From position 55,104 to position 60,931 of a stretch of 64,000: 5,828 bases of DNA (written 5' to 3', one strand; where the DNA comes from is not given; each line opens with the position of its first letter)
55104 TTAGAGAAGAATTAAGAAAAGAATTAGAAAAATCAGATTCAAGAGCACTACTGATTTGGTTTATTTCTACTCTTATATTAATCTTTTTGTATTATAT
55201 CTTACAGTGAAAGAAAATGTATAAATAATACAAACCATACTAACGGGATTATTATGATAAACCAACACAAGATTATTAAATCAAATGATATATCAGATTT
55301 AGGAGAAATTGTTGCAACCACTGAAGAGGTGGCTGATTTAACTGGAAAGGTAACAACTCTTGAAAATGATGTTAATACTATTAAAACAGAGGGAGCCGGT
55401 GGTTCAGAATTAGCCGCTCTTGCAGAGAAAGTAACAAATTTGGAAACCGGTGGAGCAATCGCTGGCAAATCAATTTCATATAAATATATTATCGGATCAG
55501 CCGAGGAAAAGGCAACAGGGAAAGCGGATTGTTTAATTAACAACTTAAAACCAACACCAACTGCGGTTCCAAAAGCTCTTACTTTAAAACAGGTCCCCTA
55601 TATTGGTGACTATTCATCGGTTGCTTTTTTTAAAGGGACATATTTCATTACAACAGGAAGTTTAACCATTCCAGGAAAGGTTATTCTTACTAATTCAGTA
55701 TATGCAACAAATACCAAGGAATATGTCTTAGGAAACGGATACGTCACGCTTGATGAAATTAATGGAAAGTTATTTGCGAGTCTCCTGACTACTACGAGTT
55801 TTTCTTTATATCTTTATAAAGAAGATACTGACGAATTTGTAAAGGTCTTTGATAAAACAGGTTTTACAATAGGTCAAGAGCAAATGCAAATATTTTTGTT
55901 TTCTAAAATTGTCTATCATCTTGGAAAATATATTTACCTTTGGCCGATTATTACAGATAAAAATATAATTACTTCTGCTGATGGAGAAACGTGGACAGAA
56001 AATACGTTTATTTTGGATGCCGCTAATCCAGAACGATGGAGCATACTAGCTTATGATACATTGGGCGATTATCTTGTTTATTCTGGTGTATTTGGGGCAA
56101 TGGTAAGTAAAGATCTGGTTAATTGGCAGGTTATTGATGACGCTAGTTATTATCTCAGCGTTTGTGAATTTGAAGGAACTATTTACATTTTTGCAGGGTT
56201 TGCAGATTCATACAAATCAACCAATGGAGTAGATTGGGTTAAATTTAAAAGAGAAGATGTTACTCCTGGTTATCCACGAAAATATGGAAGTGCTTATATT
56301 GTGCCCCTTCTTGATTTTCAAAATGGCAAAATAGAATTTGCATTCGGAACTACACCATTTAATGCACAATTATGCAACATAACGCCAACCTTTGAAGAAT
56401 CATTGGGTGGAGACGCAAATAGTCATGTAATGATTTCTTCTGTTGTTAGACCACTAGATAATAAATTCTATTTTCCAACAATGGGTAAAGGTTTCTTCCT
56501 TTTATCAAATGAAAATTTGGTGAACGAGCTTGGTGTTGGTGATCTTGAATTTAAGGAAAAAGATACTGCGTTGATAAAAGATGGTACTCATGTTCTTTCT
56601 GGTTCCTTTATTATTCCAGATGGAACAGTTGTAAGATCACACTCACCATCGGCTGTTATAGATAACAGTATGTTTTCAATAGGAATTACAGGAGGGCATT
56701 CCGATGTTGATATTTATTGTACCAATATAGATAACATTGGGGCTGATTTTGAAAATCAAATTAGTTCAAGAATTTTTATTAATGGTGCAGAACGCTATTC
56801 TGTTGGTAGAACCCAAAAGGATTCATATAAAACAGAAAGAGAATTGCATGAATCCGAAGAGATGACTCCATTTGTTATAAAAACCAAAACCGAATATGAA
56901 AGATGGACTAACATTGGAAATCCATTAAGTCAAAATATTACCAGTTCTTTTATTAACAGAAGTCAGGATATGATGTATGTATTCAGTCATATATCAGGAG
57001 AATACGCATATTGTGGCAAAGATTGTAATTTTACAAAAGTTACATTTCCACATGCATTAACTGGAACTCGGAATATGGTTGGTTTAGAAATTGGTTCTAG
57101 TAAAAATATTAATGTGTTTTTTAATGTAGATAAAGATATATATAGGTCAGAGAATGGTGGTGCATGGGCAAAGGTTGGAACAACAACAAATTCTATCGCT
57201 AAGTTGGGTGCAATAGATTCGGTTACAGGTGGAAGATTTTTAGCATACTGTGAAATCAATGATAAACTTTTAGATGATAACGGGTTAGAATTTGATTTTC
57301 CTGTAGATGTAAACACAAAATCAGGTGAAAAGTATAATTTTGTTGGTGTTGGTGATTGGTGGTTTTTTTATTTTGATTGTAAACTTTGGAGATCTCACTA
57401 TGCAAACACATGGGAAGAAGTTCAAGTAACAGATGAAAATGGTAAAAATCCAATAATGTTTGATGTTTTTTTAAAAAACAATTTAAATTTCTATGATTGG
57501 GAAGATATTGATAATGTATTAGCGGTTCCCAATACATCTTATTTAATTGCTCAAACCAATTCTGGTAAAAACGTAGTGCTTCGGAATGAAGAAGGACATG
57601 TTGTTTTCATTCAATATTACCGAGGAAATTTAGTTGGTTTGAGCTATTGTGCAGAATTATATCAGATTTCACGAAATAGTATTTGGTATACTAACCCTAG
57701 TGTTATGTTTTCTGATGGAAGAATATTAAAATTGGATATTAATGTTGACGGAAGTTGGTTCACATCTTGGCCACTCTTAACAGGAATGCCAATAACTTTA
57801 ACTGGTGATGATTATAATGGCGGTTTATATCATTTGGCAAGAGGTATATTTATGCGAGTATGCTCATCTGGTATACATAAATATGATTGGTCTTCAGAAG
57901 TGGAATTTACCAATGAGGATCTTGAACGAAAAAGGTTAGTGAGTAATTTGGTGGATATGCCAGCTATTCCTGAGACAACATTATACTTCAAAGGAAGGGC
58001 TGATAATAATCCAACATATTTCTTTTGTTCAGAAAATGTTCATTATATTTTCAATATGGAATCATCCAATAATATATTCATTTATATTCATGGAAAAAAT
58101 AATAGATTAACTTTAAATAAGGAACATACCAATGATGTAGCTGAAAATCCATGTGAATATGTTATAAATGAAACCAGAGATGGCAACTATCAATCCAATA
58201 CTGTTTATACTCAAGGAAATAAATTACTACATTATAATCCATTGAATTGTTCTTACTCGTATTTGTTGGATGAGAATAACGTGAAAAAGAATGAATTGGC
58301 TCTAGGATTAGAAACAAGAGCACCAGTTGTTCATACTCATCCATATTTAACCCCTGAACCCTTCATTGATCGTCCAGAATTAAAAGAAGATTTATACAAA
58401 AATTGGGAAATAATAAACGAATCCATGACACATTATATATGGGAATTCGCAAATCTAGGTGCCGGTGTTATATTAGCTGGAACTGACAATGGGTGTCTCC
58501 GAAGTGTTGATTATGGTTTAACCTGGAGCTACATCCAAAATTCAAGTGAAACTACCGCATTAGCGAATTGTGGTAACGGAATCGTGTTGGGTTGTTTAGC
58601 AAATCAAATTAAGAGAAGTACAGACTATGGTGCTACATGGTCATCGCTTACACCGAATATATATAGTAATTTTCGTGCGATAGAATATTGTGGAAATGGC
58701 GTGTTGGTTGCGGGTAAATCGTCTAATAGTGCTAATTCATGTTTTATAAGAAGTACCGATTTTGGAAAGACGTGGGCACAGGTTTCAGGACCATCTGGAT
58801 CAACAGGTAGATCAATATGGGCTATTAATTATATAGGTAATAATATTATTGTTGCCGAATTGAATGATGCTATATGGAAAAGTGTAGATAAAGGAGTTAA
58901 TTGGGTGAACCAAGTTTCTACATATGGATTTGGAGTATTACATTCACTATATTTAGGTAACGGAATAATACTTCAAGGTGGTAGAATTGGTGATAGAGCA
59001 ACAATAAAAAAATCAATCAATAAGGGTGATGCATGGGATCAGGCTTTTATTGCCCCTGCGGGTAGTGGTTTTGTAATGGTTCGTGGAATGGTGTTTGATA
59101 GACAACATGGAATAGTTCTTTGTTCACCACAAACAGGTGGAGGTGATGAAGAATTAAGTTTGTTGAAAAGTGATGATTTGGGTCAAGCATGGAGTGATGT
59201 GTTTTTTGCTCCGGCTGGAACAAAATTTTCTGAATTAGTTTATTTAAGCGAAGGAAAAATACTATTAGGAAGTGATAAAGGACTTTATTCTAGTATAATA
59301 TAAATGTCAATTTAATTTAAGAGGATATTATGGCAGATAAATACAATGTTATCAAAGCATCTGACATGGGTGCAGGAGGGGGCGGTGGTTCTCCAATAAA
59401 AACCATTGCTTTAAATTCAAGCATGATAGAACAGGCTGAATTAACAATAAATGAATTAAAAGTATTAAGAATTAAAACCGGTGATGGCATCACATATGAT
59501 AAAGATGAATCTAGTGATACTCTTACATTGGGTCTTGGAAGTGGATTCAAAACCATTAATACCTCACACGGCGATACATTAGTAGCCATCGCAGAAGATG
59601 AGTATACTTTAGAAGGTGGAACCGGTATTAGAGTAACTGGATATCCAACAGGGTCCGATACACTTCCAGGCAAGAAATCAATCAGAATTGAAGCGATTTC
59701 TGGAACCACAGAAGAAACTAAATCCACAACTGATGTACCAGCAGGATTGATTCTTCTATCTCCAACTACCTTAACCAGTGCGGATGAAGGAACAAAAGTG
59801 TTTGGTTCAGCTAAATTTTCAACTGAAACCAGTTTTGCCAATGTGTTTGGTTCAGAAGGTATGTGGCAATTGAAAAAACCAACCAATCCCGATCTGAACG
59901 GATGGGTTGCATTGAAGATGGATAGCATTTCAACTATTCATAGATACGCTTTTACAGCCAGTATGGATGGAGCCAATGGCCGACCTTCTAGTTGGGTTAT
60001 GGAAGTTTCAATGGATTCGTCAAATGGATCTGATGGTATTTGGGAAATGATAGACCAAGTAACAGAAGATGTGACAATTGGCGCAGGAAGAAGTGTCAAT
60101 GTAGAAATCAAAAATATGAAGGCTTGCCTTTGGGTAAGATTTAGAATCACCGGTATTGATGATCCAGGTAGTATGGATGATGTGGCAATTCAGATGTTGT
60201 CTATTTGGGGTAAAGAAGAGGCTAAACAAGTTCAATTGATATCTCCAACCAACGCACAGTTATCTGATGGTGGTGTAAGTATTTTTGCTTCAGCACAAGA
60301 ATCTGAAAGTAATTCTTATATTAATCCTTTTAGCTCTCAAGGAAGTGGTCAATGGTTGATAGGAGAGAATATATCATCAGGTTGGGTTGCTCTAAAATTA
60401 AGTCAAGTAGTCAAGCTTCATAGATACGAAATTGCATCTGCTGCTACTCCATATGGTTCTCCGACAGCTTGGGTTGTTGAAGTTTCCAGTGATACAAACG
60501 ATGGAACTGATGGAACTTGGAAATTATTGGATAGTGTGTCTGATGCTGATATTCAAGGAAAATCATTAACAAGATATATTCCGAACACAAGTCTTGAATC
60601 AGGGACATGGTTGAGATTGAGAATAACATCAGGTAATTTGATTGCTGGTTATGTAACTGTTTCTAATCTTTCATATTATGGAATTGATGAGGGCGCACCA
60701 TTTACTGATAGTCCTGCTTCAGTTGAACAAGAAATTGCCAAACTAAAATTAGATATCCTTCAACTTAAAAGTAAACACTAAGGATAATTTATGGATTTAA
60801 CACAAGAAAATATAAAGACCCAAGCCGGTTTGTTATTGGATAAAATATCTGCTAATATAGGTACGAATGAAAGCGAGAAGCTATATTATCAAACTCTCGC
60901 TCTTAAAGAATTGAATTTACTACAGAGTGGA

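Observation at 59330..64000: Tandem array of at least 6 paralogous adhesin genes: conserved N-terminal module plus diversified discoidin-like domains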

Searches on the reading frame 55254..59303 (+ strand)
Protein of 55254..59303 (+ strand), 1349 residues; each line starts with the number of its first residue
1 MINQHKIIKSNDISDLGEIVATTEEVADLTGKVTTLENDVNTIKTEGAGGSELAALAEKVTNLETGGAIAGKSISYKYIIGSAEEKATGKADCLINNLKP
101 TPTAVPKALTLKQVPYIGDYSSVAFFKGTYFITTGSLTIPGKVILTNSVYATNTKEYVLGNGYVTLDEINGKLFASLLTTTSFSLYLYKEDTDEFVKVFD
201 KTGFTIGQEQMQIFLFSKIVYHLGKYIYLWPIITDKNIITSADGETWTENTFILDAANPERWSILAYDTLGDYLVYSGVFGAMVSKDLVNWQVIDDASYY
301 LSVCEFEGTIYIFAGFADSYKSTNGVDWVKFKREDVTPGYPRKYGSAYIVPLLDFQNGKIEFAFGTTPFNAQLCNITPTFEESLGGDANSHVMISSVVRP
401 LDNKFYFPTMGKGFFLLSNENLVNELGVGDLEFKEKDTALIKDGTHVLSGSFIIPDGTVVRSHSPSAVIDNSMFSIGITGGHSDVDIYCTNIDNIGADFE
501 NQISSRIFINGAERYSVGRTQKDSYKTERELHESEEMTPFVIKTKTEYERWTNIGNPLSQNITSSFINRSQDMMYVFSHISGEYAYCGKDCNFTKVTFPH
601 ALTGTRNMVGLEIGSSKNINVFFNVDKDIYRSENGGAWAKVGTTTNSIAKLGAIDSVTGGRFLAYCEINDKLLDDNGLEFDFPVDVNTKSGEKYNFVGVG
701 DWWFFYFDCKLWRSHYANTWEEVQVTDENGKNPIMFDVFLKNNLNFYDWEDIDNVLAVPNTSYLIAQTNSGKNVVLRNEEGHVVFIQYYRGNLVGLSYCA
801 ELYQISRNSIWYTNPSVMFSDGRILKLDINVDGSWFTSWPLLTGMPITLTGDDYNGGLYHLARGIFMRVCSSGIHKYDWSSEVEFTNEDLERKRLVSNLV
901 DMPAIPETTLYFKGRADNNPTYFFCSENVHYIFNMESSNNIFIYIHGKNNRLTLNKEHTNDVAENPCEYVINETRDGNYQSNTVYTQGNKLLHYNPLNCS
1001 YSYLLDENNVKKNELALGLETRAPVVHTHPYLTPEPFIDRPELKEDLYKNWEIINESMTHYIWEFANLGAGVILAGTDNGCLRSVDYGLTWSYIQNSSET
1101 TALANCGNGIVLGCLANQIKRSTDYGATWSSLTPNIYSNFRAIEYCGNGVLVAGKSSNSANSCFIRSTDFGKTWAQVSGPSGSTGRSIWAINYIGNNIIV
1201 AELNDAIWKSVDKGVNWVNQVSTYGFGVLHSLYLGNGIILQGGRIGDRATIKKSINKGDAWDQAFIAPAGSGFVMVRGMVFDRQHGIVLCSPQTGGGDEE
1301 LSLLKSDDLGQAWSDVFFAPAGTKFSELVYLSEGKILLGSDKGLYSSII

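Call 6: search_protein_families(library=pfam, proteins=[window:55254-59303:+], max_evalue=1)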
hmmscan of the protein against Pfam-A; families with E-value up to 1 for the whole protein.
window:55254-59303:+ (1349 aa): 5 families
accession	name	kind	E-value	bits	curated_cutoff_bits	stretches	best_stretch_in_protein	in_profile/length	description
PF15902.12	Sortilin-Vps10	-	5.6e-05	22.5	33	1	1165-1218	4-58/446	Sortilin, neurotensin receptor 3,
PF14870.12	PSII_BNR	-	0.00022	21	27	1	1104-1223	26-143/303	Photosynthesis system II assembly factor YCF48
PF15899.11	BNR_6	-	0.00079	19.7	27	1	1166-1176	3-13/14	BNR-Asp box repeat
PF02012.26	BNR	-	0.0053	17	27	0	1166-1175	2-11/12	BNR/Asp-box repeat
PF19755.4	DUF6242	-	0.86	9.8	29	0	272-328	154-217/217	Domain of unknown function (DUF6242)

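Call 8: search_protein_families(library=phrogs, proteins=[window:55254-59303:+], max_evalue=0.01)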
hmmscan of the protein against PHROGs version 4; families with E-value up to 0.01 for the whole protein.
window:55254-59303:+ (1349 aa): 0 families

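Call 79: find_related_loci(query=window:55254-59303:+, collection=viral_contigs, flank=10000)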
Query window:55254-59303:+ (1349 aa) in viral_contigs; peptide patterns used: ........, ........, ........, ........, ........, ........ (x = any residue, [..] = any of these).
No stretch of DNA in the collection matches any of the patterns.

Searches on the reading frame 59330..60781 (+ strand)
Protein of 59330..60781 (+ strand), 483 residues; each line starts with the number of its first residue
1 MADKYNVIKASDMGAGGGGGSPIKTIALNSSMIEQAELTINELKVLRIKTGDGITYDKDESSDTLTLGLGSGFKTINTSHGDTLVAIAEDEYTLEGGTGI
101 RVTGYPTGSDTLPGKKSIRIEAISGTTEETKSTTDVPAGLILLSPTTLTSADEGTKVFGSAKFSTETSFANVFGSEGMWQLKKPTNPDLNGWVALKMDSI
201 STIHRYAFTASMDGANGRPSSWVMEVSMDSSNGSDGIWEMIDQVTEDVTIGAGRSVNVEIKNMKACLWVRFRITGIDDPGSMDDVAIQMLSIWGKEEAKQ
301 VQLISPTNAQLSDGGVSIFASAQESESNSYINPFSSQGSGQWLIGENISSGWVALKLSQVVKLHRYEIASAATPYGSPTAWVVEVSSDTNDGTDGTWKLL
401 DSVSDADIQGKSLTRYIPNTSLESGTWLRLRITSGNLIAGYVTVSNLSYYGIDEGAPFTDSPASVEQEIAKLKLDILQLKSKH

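Call 6: search_protein_families(library=pfam, proteins=[window:59330-60781:+], max_evalue=1)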
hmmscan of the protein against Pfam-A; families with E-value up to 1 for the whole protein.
window:59330-60781:+ (483 aa): 3 families
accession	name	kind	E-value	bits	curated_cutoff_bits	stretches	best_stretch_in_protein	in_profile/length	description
PF00754.31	F5_F8_type_C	-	7.2e-07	29.8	28.2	2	176-275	23-114/127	F5/8 type C domain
PF22633.2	F5_F8_type_C_2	-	0.00011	23.2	27.8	1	186-265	15-86/91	NedA-like, galactose-binding domain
PF21471.3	Reelin_subrepeat-B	-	0.091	13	27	0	207-291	41-125/127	Reelin subrepeat B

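Call 8: search_protein_families(library=phrogs, proteins=[window:59330-60781:+], max_evalue=0.01)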
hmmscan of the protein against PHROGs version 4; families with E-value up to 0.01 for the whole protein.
window:59330-60781:+ (483 aa): 3 families
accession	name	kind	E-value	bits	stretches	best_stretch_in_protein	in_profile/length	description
phrog_16348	-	unknown function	1.7e-13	50.8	2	160-299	449-585/818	-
phrog_17517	-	tail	4.4e-10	40.1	2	188-313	58-177/227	tail protein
phrog_10667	-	unknown function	0.00034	20.2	0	317-407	191-279/718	-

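Call 22: find_encoding_contigs(protein=window:59330-60781:+, flank=10000, max_places=4)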
Protein window:59330-60781:+ (483 aa): no gene with exactly this product is on record in the collection.

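Call 63: predict_structure(alignment_id=A6)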
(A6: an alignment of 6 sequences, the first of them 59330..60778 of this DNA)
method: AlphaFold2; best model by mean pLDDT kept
length: 483 residues; sequences in the alignment: 6
mean_pLDDT: 54.0   pTM: 0.37
mean pLDDT of the five models: 54.0, 53.8, 51.7, 51.0, 48.3
residues with pLDDT >= 90: 14; 70-90: 150; 50-70: 56; < 50: 263
segments of 3 or more residues with pLDDT < 50: 1-189, 298-342, 346-349, 438-462
pLDDT, mean of each block of 10 residues (from residue 1): 33 38 30 30 27 38 42 36 32 38 36 36 44 34 30 37 33 39 45 71 80 72 88 80 82 80 84 74 63 62 28 35 31 35 50 76 74 61 82 79 81 77 83 60 39 35 62 83 70
secondary structure, 60 per line:
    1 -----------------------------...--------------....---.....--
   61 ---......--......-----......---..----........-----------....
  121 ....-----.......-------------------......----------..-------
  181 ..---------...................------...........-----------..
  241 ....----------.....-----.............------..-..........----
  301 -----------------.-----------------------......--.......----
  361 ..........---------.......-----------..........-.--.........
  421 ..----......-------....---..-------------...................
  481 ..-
elements in order: E47-50 E54-58 E64-69 E72-77 H83-88 E98-105 E117-124 E130-136 E156-161 E192-210 E217-227 E239-244 E255-259 E265-277 E287-296 E342-347 E350-356 E361-370 E380-386 E398-404 E412-422 E427-432 E440-443 H462-482
